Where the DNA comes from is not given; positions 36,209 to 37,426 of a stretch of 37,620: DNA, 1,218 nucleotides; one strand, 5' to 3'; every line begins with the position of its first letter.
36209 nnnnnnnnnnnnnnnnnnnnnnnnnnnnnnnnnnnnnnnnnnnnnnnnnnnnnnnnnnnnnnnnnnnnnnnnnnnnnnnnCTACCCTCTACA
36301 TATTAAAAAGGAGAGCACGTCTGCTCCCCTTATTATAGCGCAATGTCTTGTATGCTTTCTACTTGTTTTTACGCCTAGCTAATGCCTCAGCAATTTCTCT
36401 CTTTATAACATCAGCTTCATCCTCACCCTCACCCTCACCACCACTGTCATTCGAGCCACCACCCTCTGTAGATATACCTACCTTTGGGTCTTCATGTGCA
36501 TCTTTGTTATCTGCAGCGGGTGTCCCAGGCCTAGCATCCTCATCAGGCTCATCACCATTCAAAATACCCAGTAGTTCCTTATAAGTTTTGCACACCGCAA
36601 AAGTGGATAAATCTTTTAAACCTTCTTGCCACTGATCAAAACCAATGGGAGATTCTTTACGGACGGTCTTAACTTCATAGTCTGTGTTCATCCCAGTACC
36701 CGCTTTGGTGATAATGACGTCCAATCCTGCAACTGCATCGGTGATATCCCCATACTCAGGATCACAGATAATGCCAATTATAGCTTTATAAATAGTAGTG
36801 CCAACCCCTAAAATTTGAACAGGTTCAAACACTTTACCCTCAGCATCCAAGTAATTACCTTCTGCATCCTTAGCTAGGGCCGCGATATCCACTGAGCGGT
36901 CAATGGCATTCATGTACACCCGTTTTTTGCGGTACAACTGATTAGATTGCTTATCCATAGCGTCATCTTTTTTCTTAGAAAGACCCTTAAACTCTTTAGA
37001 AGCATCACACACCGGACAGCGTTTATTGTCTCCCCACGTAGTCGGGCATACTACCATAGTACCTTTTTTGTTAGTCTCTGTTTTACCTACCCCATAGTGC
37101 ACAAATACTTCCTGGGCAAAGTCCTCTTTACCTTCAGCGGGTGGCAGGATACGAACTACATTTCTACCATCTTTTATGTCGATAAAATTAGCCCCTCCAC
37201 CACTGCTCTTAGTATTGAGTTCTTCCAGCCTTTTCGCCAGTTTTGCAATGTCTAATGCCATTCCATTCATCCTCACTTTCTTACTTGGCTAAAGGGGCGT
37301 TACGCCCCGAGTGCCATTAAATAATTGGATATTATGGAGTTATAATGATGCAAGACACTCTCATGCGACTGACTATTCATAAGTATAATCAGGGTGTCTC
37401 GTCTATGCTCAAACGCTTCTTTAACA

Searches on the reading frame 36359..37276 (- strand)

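Call 12: search_protein_families(library=phrogs, proteins=[window:36359-37276:-])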
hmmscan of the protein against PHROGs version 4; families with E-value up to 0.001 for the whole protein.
window:36359-37276:- (305 aa): 3 families
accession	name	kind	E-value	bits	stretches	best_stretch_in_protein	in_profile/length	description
phrog_1192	-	DNA, RNA and nucleotide metabolism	2.3e-62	212.4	1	6-267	1-261/326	single strand DNA binding protein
phrog_34306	-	unknown function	9.2e-06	26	0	29-68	44-84/388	-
phrog_224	-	DNA, RNA and nucleotide metabolism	0.00012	23.1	1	8-214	12-209/318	single strand DNA binding protein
